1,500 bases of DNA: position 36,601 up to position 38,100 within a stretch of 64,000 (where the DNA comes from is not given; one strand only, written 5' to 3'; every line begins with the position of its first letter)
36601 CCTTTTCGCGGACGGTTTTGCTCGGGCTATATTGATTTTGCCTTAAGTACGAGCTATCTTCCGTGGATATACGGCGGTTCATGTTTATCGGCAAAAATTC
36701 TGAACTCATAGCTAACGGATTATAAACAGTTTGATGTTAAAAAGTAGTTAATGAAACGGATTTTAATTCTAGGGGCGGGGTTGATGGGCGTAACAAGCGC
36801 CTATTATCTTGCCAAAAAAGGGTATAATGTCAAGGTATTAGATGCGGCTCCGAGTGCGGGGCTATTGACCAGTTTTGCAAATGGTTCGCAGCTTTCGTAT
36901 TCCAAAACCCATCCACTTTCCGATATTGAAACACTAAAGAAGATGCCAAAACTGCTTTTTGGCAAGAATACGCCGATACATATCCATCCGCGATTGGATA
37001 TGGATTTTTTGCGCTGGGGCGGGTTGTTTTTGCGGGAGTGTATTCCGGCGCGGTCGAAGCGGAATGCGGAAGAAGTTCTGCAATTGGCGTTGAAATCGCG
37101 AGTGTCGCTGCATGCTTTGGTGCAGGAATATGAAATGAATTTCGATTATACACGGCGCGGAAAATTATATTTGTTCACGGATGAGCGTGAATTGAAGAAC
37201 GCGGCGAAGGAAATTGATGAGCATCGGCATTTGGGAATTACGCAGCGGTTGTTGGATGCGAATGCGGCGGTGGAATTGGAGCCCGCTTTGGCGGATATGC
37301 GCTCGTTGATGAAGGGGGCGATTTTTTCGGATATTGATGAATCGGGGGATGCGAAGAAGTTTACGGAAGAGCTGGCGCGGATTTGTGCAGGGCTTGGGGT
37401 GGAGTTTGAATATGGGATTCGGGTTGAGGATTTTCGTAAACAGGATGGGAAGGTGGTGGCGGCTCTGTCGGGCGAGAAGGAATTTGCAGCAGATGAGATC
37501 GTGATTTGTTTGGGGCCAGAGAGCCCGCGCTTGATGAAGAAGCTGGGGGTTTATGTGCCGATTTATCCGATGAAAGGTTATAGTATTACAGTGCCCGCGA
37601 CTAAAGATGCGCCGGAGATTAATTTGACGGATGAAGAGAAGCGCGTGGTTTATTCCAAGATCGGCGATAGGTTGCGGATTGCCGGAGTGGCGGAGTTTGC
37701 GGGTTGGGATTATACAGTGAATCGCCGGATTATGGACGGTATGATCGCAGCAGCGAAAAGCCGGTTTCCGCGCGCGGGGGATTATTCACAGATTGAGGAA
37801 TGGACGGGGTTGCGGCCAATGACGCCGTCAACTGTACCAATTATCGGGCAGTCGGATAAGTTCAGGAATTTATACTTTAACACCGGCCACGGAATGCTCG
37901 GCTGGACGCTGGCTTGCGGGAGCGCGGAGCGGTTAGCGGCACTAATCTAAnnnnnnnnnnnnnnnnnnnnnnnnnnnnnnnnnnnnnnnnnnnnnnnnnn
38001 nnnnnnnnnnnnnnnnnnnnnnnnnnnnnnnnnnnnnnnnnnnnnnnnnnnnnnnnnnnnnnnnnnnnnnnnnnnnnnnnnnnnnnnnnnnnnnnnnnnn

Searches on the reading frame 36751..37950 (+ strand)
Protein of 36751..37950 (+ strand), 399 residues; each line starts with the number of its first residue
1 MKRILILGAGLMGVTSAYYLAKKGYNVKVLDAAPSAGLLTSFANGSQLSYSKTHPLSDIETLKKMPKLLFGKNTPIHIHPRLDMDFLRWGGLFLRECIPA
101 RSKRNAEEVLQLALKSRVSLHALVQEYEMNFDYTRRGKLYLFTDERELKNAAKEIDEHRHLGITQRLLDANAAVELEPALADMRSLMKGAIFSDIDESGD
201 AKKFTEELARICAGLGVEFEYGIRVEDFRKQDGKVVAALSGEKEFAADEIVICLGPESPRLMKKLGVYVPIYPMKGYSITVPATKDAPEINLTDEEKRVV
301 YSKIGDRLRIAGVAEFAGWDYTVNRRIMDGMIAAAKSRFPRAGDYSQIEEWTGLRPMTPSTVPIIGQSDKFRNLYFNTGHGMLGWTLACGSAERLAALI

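Call 4: search_protein_families(library=pfam, proteins=[window:36751-37950:+], max_evalue=1)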
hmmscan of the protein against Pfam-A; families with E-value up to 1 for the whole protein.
window:36751-37950:+ (399 aa): 16 families
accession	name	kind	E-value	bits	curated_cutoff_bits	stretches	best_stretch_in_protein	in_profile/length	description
PF01266.30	DAO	-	1.9e-66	225.5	27.9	1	3-398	1-353/353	FAD dependent oxidoreductase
PF07992.20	Pyr_redox_2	-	2.2e-08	34.3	26.1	2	202-267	183-249/291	Pyridine nucleotide-disulphide oxidoreductase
PF13450.12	NAD_binding_8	-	1.6e-06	28.7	21.9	1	6-39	1-34/68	NAD(P)-binding Rossmann-like domain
PF03486.20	HI0933_like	-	2.7e-06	27.4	50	2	198-258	105-166/244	HI0933-like protein Rossmann domain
PF02737.24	3HCDH_N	-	0.00049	20.5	22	1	4-35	2-33/180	3-hydroxyacyl-CoA dehydrogenase, NAD binding domain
PF00070.33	Pyr_redox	-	0.00094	20.1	22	1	3-34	1-32/82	Pyridine nucleotide-disulphide oxidoreductase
PF00890.30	FAD_binding_2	-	0.0016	18.2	20.4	1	4-47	2-45/414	FAD binding domain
PF02558.23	ApbA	-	0.0055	16.8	22.2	1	4-34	1-31/150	Ketopantoate reductase PanE/ApbA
PF01593.30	Amino_oxidase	-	0.0057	16.4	19.8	1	209-255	208-255/443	Flavin containing amine oxidoreductase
PF01946.23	Thi4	-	0.0069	16.1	26.2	1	4-36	20-53/235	Thi4 family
PF21799.2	MurD-like_N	-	0.007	17.1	27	1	2-34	1-33/88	Mur ligase MurD-like, N-terminal domain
PF01656.29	CbiA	-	0.061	13.7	25.4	1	16-216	19-102/125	CobQ/CobB/MinD/ParA nucleotide binding domain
PF03446.21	NAD_binding_2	-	0.16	12.4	21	1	4-35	2-33/161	NAD binding domain of 6-phosphogluconate dehydrogenase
PF03721.20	UDPG_MGDP_dh_N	-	0.16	12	27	1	3-32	2-31/187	UDP-glucose/GDP-mannose dehydrogenase family, NAD binding domain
PF01494.25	FAD_binding_3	-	0.17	11.5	22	1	4-33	4-33/349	FAD binding domain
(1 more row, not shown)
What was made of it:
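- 36751..37950 (+): DAO-family FAD oxidoreductase, divergent from the small ORF. PF01266, E 1.9e-66 (call 4).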

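Call 46: find_related_loci(query=A5, collection=genome_contigs, flank=6000)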
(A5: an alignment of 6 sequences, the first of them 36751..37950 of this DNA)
Query A5 (399 aa) in genome_contigs; peptide patterns used: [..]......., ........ (x = any residue, [..] = any of these).
293 stretches matched a pattern; 269 encode a relative of the query (tblastn E <= 1e-3); the best 80 are kept; 80 distinct loci.
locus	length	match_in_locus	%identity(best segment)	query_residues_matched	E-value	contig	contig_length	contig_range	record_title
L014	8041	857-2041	57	3-399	4e-160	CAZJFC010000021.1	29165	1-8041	MAG TPA_asm: uncultured Rickettsiales bacterium isolate SRP344714_co1_373 genome assembly, contig: NODE_3150_length_2916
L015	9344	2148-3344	54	1-399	3e-146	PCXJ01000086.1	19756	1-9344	MAG: Alphaproteobacteria bacterium CG11_big_fil_rev_8_21_14_0_20_44_7 CG11_8_21_14_0.20_scaffold_2104_c, whole genome sh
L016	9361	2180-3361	53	1-399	7e-142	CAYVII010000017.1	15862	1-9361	MAG TPA_asm: uncultured Rickettsiales bacterium isolate SRP199154_co2_84 genome assembly, contig: NODE_2324_length_15862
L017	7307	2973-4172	46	1-399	5e-116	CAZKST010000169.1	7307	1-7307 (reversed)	MAG TPA_asm: uncultured Thiotrichaceae bacterium isolate SRP342105_co1_176 genome assembly, contig: NODE_14359_length_73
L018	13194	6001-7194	43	1-399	1e-115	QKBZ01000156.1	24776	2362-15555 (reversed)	MAG: Beggiatoa sp. isolate SZUA-411 scaffold_11839, whole genome shotgun sequence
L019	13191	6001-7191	42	3-399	2e-108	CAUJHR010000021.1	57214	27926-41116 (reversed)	MAG: Pseudomonadota bacterium isolate KLAP47 genome assembly, contig: KLAP47_70019, whole genome shotgun sequence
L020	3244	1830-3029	43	3-399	3e-109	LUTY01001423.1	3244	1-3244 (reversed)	Candidatus Thiomargarita nelsonii strain THI036 THI241, whole genome shotgun sequence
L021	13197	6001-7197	42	1-399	1e-106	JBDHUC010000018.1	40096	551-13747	MAG: Alphaproteobacteria bacterium isolate AS-MICRO-OLR.108 NODE_2792_length_40096_cov_8.858161, whole genome shotgun se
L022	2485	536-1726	43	3-399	5e-111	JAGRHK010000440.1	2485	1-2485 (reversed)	MAG: Candidatus Competibacteraceae bacterium isolate HKST-UBA197 NODE_440_length_2485_cov_2.485880, whole genome shotgun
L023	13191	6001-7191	42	3-399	3e-105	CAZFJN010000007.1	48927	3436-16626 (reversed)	MAG TPA_asm: uncultured Rickettsiales bacterium isolate SRP150892_co2_476 genome assembly, contig: NODE_767_length_48927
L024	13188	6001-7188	44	3-396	2e-105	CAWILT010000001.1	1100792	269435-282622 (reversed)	MAG: uncultured Alphaproteobacteria bacterium isolate MFD03250.bin.1.42 genome assembly, contig: contig_12144, whole gen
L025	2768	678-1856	42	1-393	4e-109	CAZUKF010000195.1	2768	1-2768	MAG TPA_asm: uncultured Rickettsiales bacterium isolate SRP150892_co2_172 genome assembly, contig: NODE_73924_length_276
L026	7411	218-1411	42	3-399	3e-105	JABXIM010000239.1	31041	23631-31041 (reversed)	MAG: Oceanospirillaceae bacterium isolate HF-Din08 c_000000003299, whole genome shotgun sequence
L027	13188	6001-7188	41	3-399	2e-104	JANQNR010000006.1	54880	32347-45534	MAG: Rickettsiales bacterium isolate IP29b_bin.103 k99_2027143, whole genome shotgun sequence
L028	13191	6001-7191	41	3-399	2e-104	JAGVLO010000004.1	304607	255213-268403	MAG: Alphaproteobacteria bacterium isolate SW_2 c_000000072298, whole genome shotgun sequence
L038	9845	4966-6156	41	3-399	7e-100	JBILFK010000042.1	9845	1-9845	MAG: Rickettsiales bacterium isolate ME2016-08-10_3300042547_group7_bin69 Rohwer_bin1994_scaffold_4386_c1, whole genome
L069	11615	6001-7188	38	3-399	9e-94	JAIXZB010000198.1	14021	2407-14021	MAG: Rickettsiales bacterium isolate D8_MAG_00035 pond_D8_MAG_00035_000000000195, whole genome shotgun sequence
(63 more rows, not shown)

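Call 62: search_protein_families(library=phrogs, proteins=[L038:7169-7411:+], max_evalue=0.1)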
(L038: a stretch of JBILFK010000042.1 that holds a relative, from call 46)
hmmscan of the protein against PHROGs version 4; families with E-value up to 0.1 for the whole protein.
L038:7169-7411:+ (80 aa): 0 families

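Call 63: search_protein_families(library=padloc, proteins=[L038:7169-7411:+], max_evalue=0.1)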
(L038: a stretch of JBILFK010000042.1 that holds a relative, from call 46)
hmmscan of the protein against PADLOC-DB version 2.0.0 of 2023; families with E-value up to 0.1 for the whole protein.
L038:7169-7411:+ (80 aa): 0 families

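Call 64: search_protein_families(library=pfam, proteins=[L038:7169-7411:+, L069:8487-8741:+], max_evalue=5)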
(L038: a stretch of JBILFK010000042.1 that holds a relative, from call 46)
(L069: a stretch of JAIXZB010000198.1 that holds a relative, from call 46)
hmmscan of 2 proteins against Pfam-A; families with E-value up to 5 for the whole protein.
L038:7169-7411:+ (80 aa): 0 families

L069:8487-8741:+ (84 aa): 0 families
